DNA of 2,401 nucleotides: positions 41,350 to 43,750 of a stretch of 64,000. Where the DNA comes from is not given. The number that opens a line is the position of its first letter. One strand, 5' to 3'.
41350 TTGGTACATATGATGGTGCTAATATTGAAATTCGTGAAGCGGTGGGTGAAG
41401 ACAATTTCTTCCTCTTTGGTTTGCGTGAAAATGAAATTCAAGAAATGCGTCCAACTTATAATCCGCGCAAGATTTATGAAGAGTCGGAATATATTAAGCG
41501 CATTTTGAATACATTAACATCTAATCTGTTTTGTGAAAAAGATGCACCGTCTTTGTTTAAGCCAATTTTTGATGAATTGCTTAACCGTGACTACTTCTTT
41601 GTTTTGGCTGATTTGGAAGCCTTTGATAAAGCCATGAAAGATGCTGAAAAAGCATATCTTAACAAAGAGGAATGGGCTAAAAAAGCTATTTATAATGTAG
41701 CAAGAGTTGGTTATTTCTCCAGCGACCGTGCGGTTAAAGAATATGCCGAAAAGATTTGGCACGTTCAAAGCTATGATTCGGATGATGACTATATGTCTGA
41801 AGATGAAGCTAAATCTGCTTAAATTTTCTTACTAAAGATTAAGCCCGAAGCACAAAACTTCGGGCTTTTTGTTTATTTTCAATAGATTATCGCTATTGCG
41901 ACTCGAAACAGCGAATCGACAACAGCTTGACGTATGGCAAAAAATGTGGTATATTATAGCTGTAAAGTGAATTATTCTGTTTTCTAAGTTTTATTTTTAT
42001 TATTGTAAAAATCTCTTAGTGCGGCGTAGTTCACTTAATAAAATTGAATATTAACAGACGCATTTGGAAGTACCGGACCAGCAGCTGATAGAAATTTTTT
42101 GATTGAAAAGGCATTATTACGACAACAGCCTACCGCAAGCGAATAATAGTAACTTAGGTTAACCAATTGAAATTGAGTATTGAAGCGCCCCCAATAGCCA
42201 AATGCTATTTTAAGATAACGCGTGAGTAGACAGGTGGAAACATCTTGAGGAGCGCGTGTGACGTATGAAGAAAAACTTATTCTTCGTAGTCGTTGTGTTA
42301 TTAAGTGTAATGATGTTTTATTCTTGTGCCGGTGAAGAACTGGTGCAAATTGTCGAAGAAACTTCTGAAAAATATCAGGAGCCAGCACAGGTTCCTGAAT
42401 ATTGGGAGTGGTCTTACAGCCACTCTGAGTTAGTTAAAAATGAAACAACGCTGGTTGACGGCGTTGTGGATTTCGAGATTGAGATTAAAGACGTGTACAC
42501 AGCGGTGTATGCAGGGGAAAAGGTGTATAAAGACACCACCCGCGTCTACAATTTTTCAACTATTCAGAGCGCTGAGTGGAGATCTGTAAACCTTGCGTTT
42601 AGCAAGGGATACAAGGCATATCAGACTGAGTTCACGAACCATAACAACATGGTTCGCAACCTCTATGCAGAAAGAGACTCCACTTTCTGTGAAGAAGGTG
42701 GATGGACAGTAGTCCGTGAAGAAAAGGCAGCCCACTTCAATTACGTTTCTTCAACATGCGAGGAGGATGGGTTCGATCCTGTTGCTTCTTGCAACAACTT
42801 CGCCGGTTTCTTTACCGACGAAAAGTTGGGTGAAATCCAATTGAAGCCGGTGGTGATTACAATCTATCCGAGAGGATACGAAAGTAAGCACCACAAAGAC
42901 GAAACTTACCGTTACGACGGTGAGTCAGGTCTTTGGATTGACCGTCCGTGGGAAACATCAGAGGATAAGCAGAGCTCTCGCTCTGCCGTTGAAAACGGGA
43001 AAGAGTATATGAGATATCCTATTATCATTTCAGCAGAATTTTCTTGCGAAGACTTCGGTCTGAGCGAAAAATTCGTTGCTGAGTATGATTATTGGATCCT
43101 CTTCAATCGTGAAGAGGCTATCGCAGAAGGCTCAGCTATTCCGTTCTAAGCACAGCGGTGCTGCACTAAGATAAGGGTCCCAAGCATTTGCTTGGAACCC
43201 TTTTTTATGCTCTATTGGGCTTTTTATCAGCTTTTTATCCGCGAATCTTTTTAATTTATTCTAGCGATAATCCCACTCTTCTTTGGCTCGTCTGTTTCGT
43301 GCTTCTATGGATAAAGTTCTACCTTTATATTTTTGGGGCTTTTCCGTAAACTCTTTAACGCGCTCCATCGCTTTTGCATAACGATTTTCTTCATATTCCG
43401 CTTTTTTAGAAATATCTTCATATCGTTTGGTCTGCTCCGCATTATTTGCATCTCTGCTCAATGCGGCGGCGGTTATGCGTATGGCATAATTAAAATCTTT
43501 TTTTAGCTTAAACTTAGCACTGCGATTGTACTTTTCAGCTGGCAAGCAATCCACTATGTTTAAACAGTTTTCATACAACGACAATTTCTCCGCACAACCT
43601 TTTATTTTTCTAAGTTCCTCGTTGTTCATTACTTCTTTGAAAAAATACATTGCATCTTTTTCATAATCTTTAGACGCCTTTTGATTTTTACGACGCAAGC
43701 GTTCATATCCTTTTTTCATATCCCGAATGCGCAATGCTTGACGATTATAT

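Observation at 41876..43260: Roughly 1.3 kb higher-GC cassette after glgP: consensus promoter, ~300-nt leader, Bacteroidota-style lipoprotein and strong terminator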

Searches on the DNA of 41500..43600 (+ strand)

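Call 4: search_rna_families(source=window, start=41500, end=43600, threshold=evalue, max_evalue=10, show_alignments=3)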
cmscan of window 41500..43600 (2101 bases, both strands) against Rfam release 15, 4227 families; matches with E-value up to 10: 18.
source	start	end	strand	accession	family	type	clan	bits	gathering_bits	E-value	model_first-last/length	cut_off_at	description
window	41812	41873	+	RF02278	Betaproteobacteria_toxic_sRNA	Gene; sRNA;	-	25.8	50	0.018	1-64/64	no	Betaproteobacteria toxic small RNA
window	41819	41874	+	RF00506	Thr_leader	Cis-reg; leader;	-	25.6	55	0.047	1-118/118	no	Threonine operon leader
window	41834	42015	-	RF04182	GibS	Gene; sRNA;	-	25.2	115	0.96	1-142/142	no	GibS sRNA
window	41760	41881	+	RF00121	MicC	Gene; sRNA;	-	24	90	1.1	1-123/123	no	MicC RNA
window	43195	43302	-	RF02155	NCRUPAR_2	Gene; lncRNA;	-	23.2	80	8.6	1-99/99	no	Non-protein coding RNA, upstream of F2R/PAR1 conserved region 2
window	41807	41881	+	RF00519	suhB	Gene; sRNA;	CL00108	22.5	41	0.091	1-77/77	no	Makes More Granules Regulator RNA (mmgR)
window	41827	41941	-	RF00121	MicC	Gene; sRNA;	-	22.4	90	2.3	1-123/123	no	MicC RNA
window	41837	41963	-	RF02728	HrrF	Gene; sRNA;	-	21.8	77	0.69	1-116/116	no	Haemophilus regulatory RNA responsive to iron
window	41835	41870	+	RF00116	C0465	Gene; sRNA;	-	21.1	40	0.92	40-75/78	no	C0465 RNA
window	41944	42038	+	RF03749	MIR2617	Gene; miRNA;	-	20.2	46.5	3.8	1-86/86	no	MIR2617 microRNA precursor family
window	41736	41872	+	RF02452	ncr1575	Gene; sRNA;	-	19.5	60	9.8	1-212/212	no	Bacillus sRNA ncr1575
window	41833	41901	-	RF00506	Thr_leader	Cis-reg; leader;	-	18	55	3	1-118/118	no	Threonine operon leader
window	41833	41893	-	RF00116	C0465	Gene; sRNA;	-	17.8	40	5.6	1-78/78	no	C0465 RNA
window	43129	43215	-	RF01424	snoR118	Gene; snRNA; snoRNA; CD-box;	CL00071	17.2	44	3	1-92/92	no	small nucleolar RNA snoR118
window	41821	41870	+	RF02728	HrrF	Gene; sRNA;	-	17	77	8.5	63-115/116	no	Haemophilus regulatory RNA responsive to iron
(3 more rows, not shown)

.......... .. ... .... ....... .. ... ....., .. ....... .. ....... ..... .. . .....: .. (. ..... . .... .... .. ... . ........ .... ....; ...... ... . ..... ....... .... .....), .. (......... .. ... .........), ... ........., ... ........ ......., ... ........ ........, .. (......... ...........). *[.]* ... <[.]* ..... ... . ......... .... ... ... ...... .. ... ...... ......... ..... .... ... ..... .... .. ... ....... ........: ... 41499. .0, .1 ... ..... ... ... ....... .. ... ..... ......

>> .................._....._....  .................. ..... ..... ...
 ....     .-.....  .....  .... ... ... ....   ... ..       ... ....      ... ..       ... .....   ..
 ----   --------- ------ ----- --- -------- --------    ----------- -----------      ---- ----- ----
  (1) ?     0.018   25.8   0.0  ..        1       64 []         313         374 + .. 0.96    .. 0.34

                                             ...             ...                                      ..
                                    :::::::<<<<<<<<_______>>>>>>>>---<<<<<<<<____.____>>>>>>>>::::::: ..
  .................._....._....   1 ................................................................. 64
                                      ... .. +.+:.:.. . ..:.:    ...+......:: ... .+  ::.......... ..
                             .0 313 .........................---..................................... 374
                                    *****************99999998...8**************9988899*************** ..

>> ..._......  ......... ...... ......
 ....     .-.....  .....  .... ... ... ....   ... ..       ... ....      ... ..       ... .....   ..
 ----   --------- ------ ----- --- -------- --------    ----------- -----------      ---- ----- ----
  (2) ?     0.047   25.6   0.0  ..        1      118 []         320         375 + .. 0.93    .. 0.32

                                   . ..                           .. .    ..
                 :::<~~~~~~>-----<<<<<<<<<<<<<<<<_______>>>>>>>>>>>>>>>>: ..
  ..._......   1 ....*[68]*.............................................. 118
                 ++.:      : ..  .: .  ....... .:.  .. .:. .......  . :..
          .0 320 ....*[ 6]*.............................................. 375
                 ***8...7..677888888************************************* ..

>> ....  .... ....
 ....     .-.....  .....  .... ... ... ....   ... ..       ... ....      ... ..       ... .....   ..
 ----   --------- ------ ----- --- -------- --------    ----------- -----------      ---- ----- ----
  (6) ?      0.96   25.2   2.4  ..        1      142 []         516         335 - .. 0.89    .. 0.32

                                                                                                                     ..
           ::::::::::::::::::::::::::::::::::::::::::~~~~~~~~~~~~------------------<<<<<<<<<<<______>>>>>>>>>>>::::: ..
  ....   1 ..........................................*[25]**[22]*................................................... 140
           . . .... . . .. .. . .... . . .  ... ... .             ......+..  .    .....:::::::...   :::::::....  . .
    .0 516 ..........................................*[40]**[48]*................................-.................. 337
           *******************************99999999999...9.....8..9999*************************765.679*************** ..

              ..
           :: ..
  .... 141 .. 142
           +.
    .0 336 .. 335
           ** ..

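Call 92: search_dna_similar(query=window:41925-43210:+, collection=phages, mode=distant, max_evalue=0.001)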
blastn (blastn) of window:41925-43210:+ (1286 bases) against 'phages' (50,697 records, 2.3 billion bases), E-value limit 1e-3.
No match.

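Call 93: search_dna_similar(query=window:41925-43210:+, collection=plasmids, mode=distant, max_evalue=0.001)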
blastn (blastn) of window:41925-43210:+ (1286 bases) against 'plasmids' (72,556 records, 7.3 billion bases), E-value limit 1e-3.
No match.
